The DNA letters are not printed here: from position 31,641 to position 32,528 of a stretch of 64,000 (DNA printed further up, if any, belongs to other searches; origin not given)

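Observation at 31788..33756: Translationally coupled three-gene operon of unknown function (helical protein, single-pass membrane protein, 196-aa protein)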

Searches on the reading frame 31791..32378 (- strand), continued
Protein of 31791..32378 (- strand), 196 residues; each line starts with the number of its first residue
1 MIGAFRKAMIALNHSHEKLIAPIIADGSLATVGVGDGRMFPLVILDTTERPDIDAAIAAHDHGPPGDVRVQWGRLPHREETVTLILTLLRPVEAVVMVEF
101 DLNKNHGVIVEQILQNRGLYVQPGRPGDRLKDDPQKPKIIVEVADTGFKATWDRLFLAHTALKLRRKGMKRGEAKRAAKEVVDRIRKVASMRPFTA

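Call 35: search_protein_families(library=pfam, alignment_id=A4, max_evalue=0.00001)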
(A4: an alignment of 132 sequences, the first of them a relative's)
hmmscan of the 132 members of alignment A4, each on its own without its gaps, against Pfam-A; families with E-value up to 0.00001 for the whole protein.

A. member 1, L001:5924-6562:- (213 aa): 0 families

B. families by the number of members that match (of 132 scanned): 81 families (the first 25 are shown)
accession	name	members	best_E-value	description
PF00005.33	ABC_tran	4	4.2e-27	ABC transporter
PF00589.27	Phage_integrase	3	3.3e-24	Phage integrase family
PF00872.24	Transposase_mut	2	1.4e-119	Transposase, Mutator family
PF01979.26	Amidohydro_1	2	1.8e-60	Amidohydrolase family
PF01381.28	HTH_3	2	1.3e-19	Helix-turn-helix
PF07969.17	Amidohydro_3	2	5.4e-17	Amidohydrolase family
PF08378.17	NERD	2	1.5e-09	Nuclease-related domain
PF14659.12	Phage_int_SAM_3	2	2e-06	Phage integrase, N-terminal SAM-like domain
PF03432.20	Relaxase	2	2.7e-06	MobA/VirD2-like, nuclease domain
PF00476.26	DNA_pol_A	1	6.5e-149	DNA polymerase family A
PF02897.21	Peptidase_S9_N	1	5e-93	Prolyl oligopeptidase, N-terminal beta-propeller domain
PF05133.19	SPP1_portal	1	1.6e-92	Phage portal protein, SPP1 Gp6-like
PF00171.27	Aldedh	1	8.7e-71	Aldehyde dehydrogenase family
PF23988.1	DUF7309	1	1.7e-59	Domain of unknown function (DUF7309)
PF00326.27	Peptidase_S9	1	5.2e-56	Prolyl oligopeptidase family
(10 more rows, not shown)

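Call 41: search_protein_representatives(alignment_id=A1)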
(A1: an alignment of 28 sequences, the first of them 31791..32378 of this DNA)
Query: 28 sequences, 198 profile positions. Proteins with E-value up to 0.001 (for the whole library): 691; up to 1e-10: 559; up to 1e-30: 312. The best 150 are listed.
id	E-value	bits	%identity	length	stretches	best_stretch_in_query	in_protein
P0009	9.7e-77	272.9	-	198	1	1-196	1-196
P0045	3.2e-72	258.2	-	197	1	1-196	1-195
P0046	4.0e-71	254.6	-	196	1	1-195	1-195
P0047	2.1e-65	235.9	-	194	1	5-193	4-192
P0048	5.0e-65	234.7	-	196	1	3-193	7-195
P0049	6.2e-64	231.1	-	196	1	4-195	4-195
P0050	6.4e-64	231.0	-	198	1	3-196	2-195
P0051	1.3e-63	230.0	-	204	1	14-196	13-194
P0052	2.1e-63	229.3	-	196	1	5-193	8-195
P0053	3.6e-63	228.6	-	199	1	8-195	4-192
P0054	3.9e-63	228.5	-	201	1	14-194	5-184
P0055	4.7e-63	228.2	-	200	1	4-195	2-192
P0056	5.8e-63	227.9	-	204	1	14-196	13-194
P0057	8.4e-63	227.4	-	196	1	9-196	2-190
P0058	1.0e-62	227.1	-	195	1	1-193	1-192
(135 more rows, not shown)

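Call 46: search_protein_families(library=padloc, alignment_id=A4, max_evalue=0.00001)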
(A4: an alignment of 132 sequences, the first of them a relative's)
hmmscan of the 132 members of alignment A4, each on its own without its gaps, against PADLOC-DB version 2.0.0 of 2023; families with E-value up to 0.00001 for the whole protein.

A. member 1, L001:5924-6562:- (213 aa): 0 families

B. families by the number of members that match (of 132 scanned): 261 families (the first 25 are shown)
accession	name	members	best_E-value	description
PDLC04135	mad3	4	2.3e-96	mads_3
PDLC04140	mad8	4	2.3e-37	mads_8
PDLC04242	PDC-M01A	2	9.5e-26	-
PDLC02914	ATPase-Toprim_I-B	2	5.8e-09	-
PDLC03878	NsnB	2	1.1e-07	-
PDLC04966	PDC-S24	1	3.3e-205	-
PDLC04244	PDC-M01A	1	9.3e-101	-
PDLC02005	SAVED3--SAVED_PDDEXK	1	3.8e-88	-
PDLC00741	Effector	1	8.1e-86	Endonuclease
PDLC03230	MTase_II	1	3.4e-81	Type II methyltransferase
PDLC04235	PDC-M01A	1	1e-79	-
PDLC02587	DrmC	1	2e-77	DrmC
PDLC03299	MTase_II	1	3.8e-71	Type II methyltransferase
PDLC00282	PtuA1|PtuA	1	1.5e-57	AAA ATPase domain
PDLC04238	PDC-M01A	1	1.4e-44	-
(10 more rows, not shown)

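Call 55: search_protein_families(library=pfam, alignment_id=A1, max_evalue=1)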
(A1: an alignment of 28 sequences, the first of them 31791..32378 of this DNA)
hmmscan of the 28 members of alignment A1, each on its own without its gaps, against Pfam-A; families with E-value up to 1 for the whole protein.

A. member 1, window:31791-32378:- (196 aa): 0 families

B. families by the number of members that match (of 28 scanned): 3 families
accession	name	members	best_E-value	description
PF16893.11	fn3_2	1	0.11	Fibronectin type III domain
PF12692.13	Methyltransf_17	1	0.18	S-adenosyl-L-methionine methyltransferase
PF08187.16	Tetradecapep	1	0.18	Myoactive tetradecapeptides family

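Call 57: search_dna_similar(query=window:31791-32378:-, collection=plasmids, mode=protein, max_evalue=0.001)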
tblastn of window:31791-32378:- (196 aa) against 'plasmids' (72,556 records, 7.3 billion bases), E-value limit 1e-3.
Records with a match: 3; places in all: 3; records where one place covers at least 80% of the query: 3.
Best place of each record, by identity: <60% 3.
By first word of the organism name: Rhizobium 2; Clostridium 1.
By predicted mobility (MOB-suite, as given by PLSDB): non-mobilizable 3.
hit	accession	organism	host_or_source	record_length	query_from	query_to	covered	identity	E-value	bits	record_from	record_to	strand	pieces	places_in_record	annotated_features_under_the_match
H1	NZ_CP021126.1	Rhizobium sp. Kim5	Phaseolus vulgaris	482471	20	192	88%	42.8%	7e-38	145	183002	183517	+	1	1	hypothetical protein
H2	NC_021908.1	Rhizobium etli bv. mimosae str. Mim1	Mimosa affinis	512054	20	192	88%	42.8%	1e-37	144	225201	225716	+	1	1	hypothetical protein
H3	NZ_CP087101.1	Clostridium estertheticum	single colony,Vacuum packed lamb meat ...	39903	3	192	97%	30.0%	2e-17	87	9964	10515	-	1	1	hypothetical protein (x2)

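Call 58: search_dna_similar(query=window:31791-32378:-, collection=phages, mode=protein, max_evalue=0.001)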
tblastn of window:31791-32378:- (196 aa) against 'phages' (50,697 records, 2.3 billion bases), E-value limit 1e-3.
No match.

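Call 59: get_annotated_region(hit=H3, flank=8000)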
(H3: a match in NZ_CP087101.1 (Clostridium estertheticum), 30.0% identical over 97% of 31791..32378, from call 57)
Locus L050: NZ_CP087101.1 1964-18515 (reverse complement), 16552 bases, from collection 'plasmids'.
description: Clostridium estertheticum strain CEST001 plasmid pCEST-001C, complete sequence
organism: Clostridium estertheticum (NCBI taxid 238834)
taxonomy: Bacteria; Bacillota; Clostridia; Eubacteriales; Clostridiaceae; Clostridium; Clostridium estertheticum
host: -; source: single colony,Vacuum packed lamb meat imported from New Zealand to Switzerland; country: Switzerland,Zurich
typing (MOB-suite, as given by PLSDB): non-mobilizable
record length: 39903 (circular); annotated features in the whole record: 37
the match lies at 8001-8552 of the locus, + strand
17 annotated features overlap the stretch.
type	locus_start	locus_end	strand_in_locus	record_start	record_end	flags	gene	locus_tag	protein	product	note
CDS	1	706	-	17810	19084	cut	-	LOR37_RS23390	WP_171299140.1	DNA-binding response regulator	-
CDS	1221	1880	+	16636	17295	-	-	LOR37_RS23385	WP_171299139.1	hypothetical protein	-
CDS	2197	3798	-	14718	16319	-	-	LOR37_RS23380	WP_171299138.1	zinc ribbon domain-containing protein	-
CDS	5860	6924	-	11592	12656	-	-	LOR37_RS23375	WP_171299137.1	replication initiation protein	GO:0006270 - DNA replication initiation [Evidence IEA]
CDS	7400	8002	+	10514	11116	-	-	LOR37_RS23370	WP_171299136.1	hypothetical protein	-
CDS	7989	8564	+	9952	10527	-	-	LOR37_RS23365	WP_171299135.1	hypothetical protein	-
CDS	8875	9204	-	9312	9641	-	-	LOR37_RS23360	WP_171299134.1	hypothetical protein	-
CDS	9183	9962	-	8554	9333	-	-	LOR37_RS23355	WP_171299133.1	AAA family ATPase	GO:0007059 - chromosome segregation [Evidence IEA]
CDS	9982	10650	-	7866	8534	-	-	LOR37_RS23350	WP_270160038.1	DNA-binding protein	-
CDS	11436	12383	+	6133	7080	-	-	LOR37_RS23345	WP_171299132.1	hypothetical protein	-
CDS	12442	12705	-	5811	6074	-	-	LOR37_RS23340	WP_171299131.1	hypothetical protein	-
CDS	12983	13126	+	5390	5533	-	-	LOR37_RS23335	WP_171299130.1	hypothetical protein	-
CDS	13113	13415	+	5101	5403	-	-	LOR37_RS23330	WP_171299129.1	hypothetical protein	-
CDS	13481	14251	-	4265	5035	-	-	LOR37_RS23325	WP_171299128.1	DUF2178 domain-containing protein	-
CDS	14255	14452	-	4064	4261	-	-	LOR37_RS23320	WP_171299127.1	helix-turn-helix transcriptional regulator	-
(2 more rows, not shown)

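Call 60: get_annotated_region(hit=H1, flank=8000)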
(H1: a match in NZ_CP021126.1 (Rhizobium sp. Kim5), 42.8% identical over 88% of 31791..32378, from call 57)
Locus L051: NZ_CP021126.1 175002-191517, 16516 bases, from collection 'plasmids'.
description: Rhizobium sp. Kim5 plasmid pRetKim5b, complete sequence
organism: Rhizobium sp. Kim5 (NCBI taxid 2020311)
taxonomy: Bacteria; Pseudomonadota; Alphaproteobacteria; Hyphomicrobiales; Rhizobiaceae; Rhizobium; Rhizobium sp. Kim5
host: -; source: Phaseolus vulgaris; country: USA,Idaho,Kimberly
typing (MOB-suite, as given by PLSDB): non-mobilizable
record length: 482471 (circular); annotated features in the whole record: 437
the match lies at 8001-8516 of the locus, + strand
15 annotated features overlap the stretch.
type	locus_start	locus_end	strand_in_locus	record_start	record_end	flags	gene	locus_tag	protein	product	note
CDS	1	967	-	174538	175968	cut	-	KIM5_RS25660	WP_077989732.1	extracellular solute-binding protein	-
CDS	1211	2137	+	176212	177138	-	-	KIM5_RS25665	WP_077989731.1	AraC family transcriptional regulator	-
CDS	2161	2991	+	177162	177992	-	-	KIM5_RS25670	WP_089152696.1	GGDEF domain-containing protein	-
CDS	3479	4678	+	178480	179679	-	-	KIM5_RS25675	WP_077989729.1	ABC-three component system protein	-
CDS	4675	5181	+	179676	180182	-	-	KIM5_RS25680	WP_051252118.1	ABC-three component system middle component 5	-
CDS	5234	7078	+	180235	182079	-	-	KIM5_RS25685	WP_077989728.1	ATP-binding protein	GO:0006302 - double-strand break repair [Evidence IEA]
CDS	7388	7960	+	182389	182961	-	-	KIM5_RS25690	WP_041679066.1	hypothetical protein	-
CDS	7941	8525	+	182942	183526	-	-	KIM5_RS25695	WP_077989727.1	hypothetical protein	-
CDS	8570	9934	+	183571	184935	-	-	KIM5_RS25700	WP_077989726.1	PIN domain-containing protein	-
CDS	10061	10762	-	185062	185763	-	-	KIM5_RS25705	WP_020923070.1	DUF2971 domain-containing protein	-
CDS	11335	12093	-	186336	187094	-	-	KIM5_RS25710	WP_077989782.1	ATP-binding cassette domain-containing protein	-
CDS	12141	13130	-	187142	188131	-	-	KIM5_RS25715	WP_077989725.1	ABC transporter ATP-binding protein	-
CDS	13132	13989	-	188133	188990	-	-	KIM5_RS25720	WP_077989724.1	ABC transporter permease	-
CDS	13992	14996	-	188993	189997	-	-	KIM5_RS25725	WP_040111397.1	ABC transporter permease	GO:0055085 - transmembrane transport [Evidence IEA]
CDS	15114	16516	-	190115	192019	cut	-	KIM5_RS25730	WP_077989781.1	ABC transporter substrate-binding protein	-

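Call 68: search_solved_structures(query=A1, max_evalue=10)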
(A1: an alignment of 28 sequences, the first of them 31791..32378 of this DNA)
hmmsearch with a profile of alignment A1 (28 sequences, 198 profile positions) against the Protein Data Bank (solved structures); distinct sequences matched with E-value up to 10: 0.

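Call 70: search_protein_families(library=pfam, proteins=[L011:8097-9416:+, L007:3516-4712:+, L032:8584-9333:+, L035:7626-9311:+, L037:7867-9174:+, L009:5841-7172:+, L030:3748-5031:+, L038:7374-9167:+, L039:8894-9370:+, L005:8908-9363:+], max_evalue=0.01)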
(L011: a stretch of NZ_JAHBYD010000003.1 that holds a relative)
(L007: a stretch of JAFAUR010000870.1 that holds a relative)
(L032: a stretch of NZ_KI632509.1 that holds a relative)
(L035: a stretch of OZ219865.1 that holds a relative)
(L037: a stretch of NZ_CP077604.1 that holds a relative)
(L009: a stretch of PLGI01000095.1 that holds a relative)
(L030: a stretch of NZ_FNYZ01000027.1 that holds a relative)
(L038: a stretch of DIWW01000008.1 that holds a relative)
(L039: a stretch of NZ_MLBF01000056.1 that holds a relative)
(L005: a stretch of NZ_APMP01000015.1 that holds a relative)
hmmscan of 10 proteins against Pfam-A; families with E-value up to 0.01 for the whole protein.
L011:8097-9416:+ (440 aa): 1 family
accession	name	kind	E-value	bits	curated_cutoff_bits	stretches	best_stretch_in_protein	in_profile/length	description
PF08808.17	RES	-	3.3e-18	66.6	23.2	1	262-408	9-148/157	RES domain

L007:3516-4712:+ (399 aa): 2 families
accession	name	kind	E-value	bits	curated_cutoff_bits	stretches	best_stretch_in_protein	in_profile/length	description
PF18863.6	AbiJ_NTD4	-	8e-11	43.1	34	1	87-242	2-150/152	AbiJ N-terminal domain 4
PF22809.1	DUF7014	-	1e-07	32.3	27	1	251-365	9-129/137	Domain of unknown function (DUF7014)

L032:8584-9333:+ (250 aa): 2 families
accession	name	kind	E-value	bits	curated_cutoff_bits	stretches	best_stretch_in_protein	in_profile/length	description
PF14659.12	Phage_int_SAM_3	-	1.5e-05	25.5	22.6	1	102-150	7-57/58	Phage integrase, N-terminal SAM-like domain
PF22022.2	Phage_int_M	-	0.0058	17.3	27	0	97-145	1-51/96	Phage integrase central domain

L035:7626-9311:+ (562 aa): 1 family
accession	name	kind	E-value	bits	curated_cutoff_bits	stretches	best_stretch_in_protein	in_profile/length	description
PF02661.23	Fic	-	1.4e-12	48.8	24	1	298-403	2-93/93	Fic/DOC family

L037:7867-9174:+ (436 aa): 0 families

L009:5841-7172:+ (444 aa): 2 families
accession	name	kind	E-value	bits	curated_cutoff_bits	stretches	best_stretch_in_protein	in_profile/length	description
PF00155.27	Aminotran_1_2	-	1.2e-32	114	19.7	1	39-406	9-345/361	Aminotransferase class I and II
PF12897.13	Asp_aminotransf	-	0.0084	15.4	27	0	116-212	122-216/421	Aspartate amino-transferase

L030:3748-5031:+ (428 aa): 0 families

L038:7374-9167:+ (598 aa): 0 families

L039:8894-9370:+ (159 aa): 3 families
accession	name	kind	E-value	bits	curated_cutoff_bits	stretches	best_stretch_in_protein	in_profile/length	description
PF10083.14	DUF2321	-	1.5e-44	151.8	24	1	4-156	2-156/157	Uncharacterized protein conserved in bacteria (DUF2321)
PF12773.13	DZR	-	0.00029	21.4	27.3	0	25-48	9-33/45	Double zinc ribbon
PF25429.1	zf-POGZ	-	0.0049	17.8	27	0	40-57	3-21/43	POGZ-like double zinc finger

L005:8908-9363:+ (152 aa): 0 families

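Call 72: find_encoding_contigs(protein=P0011, flank=7000, max_places=2)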
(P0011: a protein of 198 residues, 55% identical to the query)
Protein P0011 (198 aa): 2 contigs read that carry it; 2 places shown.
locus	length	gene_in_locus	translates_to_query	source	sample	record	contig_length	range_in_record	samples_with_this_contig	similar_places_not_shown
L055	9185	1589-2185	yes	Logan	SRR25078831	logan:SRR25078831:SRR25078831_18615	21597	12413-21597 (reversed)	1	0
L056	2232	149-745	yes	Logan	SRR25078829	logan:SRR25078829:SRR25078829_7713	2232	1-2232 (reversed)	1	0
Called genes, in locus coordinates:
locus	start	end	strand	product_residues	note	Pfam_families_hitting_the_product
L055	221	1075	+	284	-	PF14355:Abi_C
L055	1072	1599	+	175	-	-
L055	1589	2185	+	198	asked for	-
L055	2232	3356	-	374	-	-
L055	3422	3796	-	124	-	PF10074:RovC_DNA-bd (weak)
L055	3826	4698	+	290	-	PF10074:RovC_DNA-bd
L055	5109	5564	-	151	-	-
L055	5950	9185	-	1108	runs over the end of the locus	PF13401:AAA_22 (faint)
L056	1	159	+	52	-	?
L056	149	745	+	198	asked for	-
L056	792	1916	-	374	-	-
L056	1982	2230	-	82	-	?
